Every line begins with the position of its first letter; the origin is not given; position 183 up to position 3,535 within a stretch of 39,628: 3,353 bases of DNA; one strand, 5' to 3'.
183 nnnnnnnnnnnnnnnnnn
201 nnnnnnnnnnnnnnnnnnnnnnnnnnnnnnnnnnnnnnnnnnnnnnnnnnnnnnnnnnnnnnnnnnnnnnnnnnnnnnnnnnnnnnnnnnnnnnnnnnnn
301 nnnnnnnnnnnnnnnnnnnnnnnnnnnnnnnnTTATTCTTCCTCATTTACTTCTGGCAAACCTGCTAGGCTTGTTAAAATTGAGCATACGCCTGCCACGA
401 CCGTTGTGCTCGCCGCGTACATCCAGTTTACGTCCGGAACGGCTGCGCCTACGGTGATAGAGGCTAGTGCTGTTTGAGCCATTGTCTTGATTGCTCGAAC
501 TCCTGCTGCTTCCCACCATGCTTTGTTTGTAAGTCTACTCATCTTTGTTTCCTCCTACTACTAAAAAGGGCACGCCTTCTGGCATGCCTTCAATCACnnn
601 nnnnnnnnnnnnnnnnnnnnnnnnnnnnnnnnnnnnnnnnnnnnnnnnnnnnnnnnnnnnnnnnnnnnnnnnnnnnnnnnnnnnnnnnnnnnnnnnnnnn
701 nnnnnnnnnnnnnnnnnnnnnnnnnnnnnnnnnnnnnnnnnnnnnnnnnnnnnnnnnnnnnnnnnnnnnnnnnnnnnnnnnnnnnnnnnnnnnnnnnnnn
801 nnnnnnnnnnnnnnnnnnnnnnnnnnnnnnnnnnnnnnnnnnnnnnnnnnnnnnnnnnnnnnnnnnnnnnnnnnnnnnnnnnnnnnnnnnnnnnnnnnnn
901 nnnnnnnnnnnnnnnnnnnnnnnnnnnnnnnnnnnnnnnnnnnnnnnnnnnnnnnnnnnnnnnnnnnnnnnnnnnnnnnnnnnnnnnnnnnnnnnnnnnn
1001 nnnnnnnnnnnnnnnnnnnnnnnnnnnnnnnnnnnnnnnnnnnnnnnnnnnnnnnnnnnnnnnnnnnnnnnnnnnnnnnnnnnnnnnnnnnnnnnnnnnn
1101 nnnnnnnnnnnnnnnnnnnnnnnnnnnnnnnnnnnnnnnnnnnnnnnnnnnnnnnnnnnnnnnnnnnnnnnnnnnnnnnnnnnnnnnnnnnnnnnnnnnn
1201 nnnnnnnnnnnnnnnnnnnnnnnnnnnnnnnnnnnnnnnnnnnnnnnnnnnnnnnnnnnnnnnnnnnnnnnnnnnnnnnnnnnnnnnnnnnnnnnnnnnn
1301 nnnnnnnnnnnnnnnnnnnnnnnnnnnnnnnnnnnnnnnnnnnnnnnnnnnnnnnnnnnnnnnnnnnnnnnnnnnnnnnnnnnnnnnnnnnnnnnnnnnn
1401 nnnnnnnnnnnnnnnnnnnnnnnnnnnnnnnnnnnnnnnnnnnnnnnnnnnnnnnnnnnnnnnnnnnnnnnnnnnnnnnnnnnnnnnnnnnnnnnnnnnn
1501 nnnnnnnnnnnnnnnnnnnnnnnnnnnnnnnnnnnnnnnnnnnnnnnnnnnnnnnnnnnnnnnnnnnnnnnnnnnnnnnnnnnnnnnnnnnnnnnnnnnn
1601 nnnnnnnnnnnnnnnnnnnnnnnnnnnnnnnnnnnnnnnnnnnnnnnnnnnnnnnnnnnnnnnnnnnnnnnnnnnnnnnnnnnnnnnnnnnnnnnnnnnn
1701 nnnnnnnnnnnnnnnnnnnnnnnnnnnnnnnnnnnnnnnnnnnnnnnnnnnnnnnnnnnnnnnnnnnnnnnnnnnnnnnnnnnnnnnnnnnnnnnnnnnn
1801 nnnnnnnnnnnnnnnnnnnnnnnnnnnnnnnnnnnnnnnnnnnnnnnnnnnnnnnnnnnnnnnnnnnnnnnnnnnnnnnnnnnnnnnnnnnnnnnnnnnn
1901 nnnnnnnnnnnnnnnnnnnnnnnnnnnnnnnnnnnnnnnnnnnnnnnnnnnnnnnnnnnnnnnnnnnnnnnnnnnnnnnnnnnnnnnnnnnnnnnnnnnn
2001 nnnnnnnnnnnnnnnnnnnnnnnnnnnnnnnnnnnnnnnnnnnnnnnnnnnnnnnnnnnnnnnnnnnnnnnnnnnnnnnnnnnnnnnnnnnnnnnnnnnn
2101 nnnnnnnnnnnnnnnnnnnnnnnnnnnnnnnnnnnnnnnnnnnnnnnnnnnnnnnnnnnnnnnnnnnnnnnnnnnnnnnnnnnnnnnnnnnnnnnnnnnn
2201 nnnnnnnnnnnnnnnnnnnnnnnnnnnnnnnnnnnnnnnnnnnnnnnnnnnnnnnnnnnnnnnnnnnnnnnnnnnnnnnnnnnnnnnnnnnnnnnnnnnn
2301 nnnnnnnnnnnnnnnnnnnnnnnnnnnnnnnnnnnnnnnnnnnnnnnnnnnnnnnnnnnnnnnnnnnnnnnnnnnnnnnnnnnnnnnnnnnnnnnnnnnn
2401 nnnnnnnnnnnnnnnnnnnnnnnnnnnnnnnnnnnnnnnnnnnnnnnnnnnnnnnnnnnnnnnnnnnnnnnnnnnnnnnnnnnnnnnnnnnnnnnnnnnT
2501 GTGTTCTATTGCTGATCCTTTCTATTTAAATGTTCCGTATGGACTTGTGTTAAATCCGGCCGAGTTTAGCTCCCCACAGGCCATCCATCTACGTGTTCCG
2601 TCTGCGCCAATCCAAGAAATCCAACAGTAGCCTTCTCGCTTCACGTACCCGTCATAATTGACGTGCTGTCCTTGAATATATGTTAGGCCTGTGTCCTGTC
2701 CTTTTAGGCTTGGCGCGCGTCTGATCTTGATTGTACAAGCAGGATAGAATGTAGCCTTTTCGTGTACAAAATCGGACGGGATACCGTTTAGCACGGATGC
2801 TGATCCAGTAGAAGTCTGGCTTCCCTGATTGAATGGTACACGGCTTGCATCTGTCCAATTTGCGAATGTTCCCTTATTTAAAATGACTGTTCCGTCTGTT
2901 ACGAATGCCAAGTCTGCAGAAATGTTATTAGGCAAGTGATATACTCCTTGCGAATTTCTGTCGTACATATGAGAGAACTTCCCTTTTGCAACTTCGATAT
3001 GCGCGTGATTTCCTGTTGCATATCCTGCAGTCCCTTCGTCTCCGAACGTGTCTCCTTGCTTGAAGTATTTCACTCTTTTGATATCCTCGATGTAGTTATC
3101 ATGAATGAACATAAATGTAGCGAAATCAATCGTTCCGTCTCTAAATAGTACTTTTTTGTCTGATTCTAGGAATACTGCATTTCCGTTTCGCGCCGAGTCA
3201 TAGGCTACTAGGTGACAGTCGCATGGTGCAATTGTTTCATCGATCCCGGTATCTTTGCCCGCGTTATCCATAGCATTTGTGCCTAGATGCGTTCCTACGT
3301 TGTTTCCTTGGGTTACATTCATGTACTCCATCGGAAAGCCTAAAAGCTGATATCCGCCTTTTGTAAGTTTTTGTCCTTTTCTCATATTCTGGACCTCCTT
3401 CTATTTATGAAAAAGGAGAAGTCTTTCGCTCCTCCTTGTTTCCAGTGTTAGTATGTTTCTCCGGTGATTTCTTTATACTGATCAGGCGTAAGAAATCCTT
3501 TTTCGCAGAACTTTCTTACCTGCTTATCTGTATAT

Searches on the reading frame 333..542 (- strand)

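Call 9: search_protein_families(library=pfam, proteins=[window:333-542:-], max_evalue=0.01)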
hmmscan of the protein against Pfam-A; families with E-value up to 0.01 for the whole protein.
window:333-542:- (69 aa): 1 family
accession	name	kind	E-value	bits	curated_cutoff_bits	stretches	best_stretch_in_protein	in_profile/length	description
PF16945.10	Phage_r1t_holin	-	1.2e-14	54.6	26.9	1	7-62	2-58/72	Putative lactococcus lactis phage r1t holin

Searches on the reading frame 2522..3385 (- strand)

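Call 9: search_protein_families(library=pfam, proteins=[window:2522-3385:-], max_evalue=0.01)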
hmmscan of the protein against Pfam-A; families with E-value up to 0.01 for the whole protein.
window:2522-3385:- (287 aa): 2 families
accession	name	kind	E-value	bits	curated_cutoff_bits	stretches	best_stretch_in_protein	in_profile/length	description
PF08460.16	SH3_5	-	8e-08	32.7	22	1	209-269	5-67/68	Bacterial SH3 domain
PF25606.1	SH3b_P2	-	0.00072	20.4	27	1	210-257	7-56/95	SH3b_P2 domain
